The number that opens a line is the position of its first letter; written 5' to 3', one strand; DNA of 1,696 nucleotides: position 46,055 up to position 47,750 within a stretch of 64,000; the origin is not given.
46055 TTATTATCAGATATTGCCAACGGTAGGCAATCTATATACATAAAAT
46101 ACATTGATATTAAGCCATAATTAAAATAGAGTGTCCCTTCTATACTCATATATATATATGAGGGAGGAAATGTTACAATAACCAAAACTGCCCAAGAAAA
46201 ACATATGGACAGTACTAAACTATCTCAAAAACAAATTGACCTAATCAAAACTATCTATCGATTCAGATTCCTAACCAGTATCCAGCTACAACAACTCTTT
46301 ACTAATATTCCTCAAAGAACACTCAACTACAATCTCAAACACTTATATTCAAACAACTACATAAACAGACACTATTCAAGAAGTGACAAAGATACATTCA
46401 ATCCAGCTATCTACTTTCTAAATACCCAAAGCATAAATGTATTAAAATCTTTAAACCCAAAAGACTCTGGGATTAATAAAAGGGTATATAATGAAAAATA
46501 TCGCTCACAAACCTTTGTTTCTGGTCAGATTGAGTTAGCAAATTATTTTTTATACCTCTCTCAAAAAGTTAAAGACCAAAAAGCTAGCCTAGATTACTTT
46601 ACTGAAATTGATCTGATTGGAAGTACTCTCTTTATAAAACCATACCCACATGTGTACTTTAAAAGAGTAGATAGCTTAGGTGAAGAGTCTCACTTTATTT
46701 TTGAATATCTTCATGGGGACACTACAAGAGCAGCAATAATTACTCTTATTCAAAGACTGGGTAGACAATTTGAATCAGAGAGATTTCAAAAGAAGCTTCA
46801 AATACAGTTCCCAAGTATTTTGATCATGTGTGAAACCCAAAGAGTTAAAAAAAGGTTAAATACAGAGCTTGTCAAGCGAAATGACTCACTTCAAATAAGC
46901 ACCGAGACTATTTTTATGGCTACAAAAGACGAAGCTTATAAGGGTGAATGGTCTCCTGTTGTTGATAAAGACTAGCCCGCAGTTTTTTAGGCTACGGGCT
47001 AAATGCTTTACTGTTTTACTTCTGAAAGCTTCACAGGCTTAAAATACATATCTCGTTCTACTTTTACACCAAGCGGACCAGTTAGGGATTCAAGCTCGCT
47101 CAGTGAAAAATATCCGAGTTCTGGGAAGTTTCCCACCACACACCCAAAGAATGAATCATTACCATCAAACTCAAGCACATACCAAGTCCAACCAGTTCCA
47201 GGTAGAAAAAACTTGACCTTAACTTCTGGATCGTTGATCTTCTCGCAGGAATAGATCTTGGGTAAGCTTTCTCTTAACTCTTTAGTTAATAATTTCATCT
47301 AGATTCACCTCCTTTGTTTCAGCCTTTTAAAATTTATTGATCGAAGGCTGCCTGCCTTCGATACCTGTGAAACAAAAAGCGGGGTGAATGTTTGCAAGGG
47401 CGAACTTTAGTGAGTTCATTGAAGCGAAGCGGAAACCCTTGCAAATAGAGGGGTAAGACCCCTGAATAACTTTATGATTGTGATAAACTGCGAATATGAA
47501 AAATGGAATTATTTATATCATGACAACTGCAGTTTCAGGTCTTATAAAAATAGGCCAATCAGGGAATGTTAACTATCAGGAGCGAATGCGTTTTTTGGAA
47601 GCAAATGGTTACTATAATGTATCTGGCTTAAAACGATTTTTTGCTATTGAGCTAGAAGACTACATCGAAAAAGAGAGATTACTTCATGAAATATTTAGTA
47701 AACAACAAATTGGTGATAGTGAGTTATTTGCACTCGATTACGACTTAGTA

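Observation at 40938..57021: Integrative conjugative element at tRNA-Gly: serine integrase ORF completed by tRNA sequence, plus a minimal Gram-positive-type T4SS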

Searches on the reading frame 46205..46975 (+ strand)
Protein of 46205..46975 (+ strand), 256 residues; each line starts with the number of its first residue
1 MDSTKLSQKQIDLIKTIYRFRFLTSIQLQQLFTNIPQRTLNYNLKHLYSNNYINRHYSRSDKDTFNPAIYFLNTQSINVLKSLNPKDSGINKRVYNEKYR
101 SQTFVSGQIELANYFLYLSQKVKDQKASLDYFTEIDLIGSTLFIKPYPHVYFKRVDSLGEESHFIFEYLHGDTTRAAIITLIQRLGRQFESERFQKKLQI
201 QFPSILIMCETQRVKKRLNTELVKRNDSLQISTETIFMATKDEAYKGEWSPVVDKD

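Call 6: search_protein_families(library=pfam, max_evalue=0.01, proteins=[window:46205-46975:+])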
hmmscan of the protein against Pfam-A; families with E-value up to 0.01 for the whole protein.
window:46205-46975:+ (256 aa): 1 family
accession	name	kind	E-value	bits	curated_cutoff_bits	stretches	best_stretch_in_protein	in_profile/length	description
PF13814.12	Replic_Relax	-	1e-06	29.4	25.3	1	16-120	3-110/191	Replication-relaxation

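Call 43: find_homologous_proteins(query=window:46205-46975:+, max_evalue=0.001)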
Query window:46205-46975:+ (256 aa): 8 proteins with E <= 0.001 among 197 candidates.
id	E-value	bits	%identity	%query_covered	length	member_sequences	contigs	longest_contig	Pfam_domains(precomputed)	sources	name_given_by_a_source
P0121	1.2e-163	560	100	100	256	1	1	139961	PF13814.13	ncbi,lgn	-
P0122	5.6e-46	175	39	100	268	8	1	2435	PF13814.13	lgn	-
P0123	2.4e-44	170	38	100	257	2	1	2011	PF13814.13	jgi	-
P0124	1.4e-41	161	36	100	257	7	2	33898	PF13814.13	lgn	-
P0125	3.2e-39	153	34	100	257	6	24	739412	PF13814.13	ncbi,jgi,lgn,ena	jgi:hypothetical protein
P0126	6.3e-39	152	34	100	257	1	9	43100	PF13814.13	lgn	-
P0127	6.5e-37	145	33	100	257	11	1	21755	PF13814.13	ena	-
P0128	3.3e-33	133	39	80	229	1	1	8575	PF13814.13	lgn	-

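Call 44: find_encoding_contigs(protein=P0121, flank=10000, max_places=6)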
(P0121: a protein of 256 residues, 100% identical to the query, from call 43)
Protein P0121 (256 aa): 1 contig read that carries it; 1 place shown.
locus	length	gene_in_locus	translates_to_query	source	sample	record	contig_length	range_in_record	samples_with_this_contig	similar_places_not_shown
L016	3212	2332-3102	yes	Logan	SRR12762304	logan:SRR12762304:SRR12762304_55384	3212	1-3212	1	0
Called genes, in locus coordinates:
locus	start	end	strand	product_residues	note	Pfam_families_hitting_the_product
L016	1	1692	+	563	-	?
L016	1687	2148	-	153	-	PF13419:HAD_2 (weak), PF00702:Hydrolase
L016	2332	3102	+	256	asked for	PF13814:Replic_Relax (weak)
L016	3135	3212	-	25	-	?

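Call 58: predict_structure(alignment_id=A2)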
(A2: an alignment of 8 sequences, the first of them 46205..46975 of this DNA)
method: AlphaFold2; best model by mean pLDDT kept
length: 256 residues; sequences in the alignment: 8
mean_pLDDT: 65.9   pTM: 0.63
mean pLDDT of the five models: 65.9, 63.3, 62.7, 62.6, 60.4
residues with pLDDT >= 90: 22; 70-90: 89; 50-70: 96; < 50: 49
segments of 3 or more residues with pLDDT < 50: 1-3, 54-81, 86-88, 139-148
pLDDT, mean of each block of 10 residues (from residue 1): 55 62 59 65 65 45 33 40 50 54 65 78 77 54 45 80 82 78 68 58 83 91 80 85 90 74
secondary structure, 60 per line:
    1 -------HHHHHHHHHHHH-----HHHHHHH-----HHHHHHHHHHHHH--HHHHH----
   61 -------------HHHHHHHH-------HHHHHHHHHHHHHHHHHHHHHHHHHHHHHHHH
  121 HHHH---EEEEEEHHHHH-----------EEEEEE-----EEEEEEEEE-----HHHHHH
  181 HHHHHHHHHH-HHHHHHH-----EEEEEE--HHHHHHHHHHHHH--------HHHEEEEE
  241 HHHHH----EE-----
elements in order: H8-19 H25-31 H37-49 H52-56 H74-81 H89-124 E128-133 H134-138 E150-155 E161-169 H175-190 H192-198 E204-209 H212-224 E236-240 H241-245

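Call 60: search_protein_families(library=ncbifam, max_evalue=0.01, proteins=[window:46205-46975:+])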
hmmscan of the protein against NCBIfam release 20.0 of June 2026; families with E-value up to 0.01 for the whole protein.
window:46205-46975:+ (256 aa): 0 families

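Call 62: fold_search(model_id=the predicted structure, library=pdb)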
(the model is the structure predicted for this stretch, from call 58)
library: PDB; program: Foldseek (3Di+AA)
matches with E <= 10: 721; with E <= 0.001: 0
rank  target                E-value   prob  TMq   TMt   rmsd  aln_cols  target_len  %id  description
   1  1d02_B                7.7e-02  0.84  0.30  0.37   7.1       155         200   10  CRYSTAL STRUCTURE OF MUNI RESTRICTION ENDONUCLEASE IN COMPLEX WITH COGNATE DNA (released 2000-03-08)
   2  8q3b_E                1.0e-01  0.72  0.27  0.33   6.8       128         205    8  The closed state of the ASFV apo-RNA polymerase (released 2024-02-14)
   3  1wtd_B                1.4e-01  0.35  0.30  0.29  14.6       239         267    7  Crystal structure of type II restrcition endonuclease, EcoO109I DNA-free form (released 2004-12-14)
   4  8f2r_E                1.4e-01  0.12  0.15  0.18  23.8       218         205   13  Human CCC complex (released 2023-05-24)
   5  6wan_F                1.6e-01  0.47  0.19  0.13   6.0        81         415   15  Structure of Acinetobacter baumannii Cap4 SAVED/CARF-domain containing receptor with the cyclic trinucleotide 3'3'3'-c (released 2020-06-17)
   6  6wam_F                1.8e-01  0.60  0.21  0.13   5.7        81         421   14  Structure of Acinetobacter baumannii Cap4 SAVED/CARF-domain containing receptor (released 2020-06-17)
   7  5gkj_B                2.0e-01  0.30  0.18  0.19   5.4        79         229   15  Structure of EndoMS in apo form (released 2016-11-02)
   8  8p0w_E                2.2e-01  0.09  0.16  0.19  24.6       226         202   14  Structure of the human Commander complex COMMD ring (released 2024-03-20)
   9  2inb                  2.8e-01  0.33  0.27  0.43   6.8       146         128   12  Crystal structure of an XisH family protein (ZP_00107633.1) from Nostoc punctiforme PCC 73102 at 1.60 A resolution (released 2006-10-24)
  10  1atn_D                2.9e-01  0.33  0.20  0.20   6.5        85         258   14  Atomic structure of the actin:DNASE I complex (released 1992-07-15)
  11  6wxw_A                2.9e-01  0.23  0.33  0.24  12.7       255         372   11  crystal structure of apo Card1 (released 2020-12-30)
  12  7nzm_D                3.5e-01  0.30  0.20  0.20   6.4        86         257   13  Cryo-EM structure of pre-dephosphorylation complex of phosphorylated eIF2alpha with trapped holophosphatase (PP1A_D64A (released 2021-09-29)
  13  8f2r_A                3.5e-01  0.08  0.14  0.18  21.8       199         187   12  Human CCC complex (released 2023-05-24)
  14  7ah9_6A               3.5e-01  0.06  0.12  0.16  18.4       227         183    8  Substrate-engaged type 3 secretion system needle complex from Salmonella enterica typhimurium - SpaR state 1 (released 2021-03-17)
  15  9f9k_B                4.0e-01  0.28  0.22  0.34   5.5       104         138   12  Crystal structure of MUS81-EME1 bound by compound 15. (released 2024-07-03)
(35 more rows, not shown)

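Call 74: search_protein_families(library=pfam, max_evalue=0.01, proteins=[P0125])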
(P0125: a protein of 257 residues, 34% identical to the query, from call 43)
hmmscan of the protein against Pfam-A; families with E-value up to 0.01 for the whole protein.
P0125 (257 aa): 1 family
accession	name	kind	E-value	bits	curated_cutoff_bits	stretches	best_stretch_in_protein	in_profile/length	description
PF13814.12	Replic_Relax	-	1.2e-09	39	25.3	1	14-196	1-183/191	Replication-relaxation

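Call 81: search_protein_families(library=phrogs, max_evalue=0.001, proteins=[window:46205-46975:+])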
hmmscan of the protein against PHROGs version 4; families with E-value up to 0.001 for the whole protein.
window:46205-46975:+ (256 aa): 2 families
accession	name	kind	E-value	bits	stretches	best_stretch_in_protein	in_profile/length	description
phrog_9381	-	DNA, RNA and nucleotide metabolism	1.4e-05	25.6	1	6-230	29-266/288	replication initiation by nicking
phrog_2190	-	DNA, RNA and nucleotide metabolism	0.00094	20.1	0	8-75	3-62/197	replication initiation protein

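Call 95: search_solved_structures(query=A1, max_evalue=10)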
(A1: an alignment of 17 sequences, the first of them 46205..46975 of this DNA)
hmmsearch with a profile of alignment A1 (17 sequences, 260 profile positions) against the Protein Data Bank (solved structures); distinct sequences matched with E-value up to 10: 2.
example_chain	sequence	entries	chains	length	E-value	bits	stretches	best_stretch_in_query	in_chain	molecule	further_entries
4k12_B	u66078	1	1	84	0.051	16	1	172-249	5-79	Choline binding protein A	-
6py2_D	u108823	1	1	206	0.45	12.9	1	84-162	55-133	T-cell receptor, T594, alpha chain,T-cell receptor, T594, alpha chain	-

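Call 99: search_protein_representatives(alignment_id=A2)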
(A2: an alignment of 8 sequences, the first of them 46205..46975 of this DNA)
Query: 8 sequences, 257 profile positions. Proteins with E-value up to 0.001 (for the whole library): 1042; up to 1e-10: 744; up to 1e-30: 140. The best 150 are listed.
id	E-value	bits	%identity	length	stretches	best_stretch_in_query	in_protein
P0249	5.1e-131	452.1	-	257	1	1-257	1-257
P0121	1.6e-120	417.7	-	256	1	1-256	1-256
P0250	3.4e-72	259.3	-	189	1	69-257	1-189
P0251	1.7e-63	230.8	-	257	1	6-250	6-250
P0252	7.8e-59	215.5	-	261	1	4-248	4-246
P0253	8.0e-57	208.9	-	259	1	1-242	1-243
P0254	2.3e-56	207.4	-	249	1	4-234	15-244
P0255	3.1e-56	207.0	-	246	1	5-243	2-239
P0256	6.7e-54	199.4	-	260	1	9-251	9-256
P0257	3.9e-52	193.6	-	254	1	4-244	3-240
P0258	3.3e-50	187.3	-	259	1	5-253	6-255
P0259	6.4e-50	186.3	-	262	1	4-242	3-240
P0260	9.6e-50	185.7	-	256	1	1-242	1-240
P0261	5.0e-49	183.4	-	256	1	6-254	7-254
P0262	1.5e-48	181.8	-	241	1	1-248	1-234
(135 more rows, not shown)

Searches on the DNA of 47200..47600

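Call 90: search_rna_families(source=window, start=47200, end=47600, threshold=evalue, max_evalue=1)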
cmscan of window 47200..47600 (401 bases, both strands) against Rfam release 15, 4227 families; matches with E-value up to 1: 2.
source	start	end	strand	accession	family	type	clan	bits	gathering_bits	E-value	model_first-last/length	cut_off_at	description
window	47277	47345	+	RF00170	msr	Gene;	-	19.9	52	0.72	1-69/69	no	Retron msr RNA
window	47408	47455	+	RF01073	GP_knot1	Cis-reg;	-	16.9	67.7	0.74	1-62/62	no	Gag/pol translational readthrough site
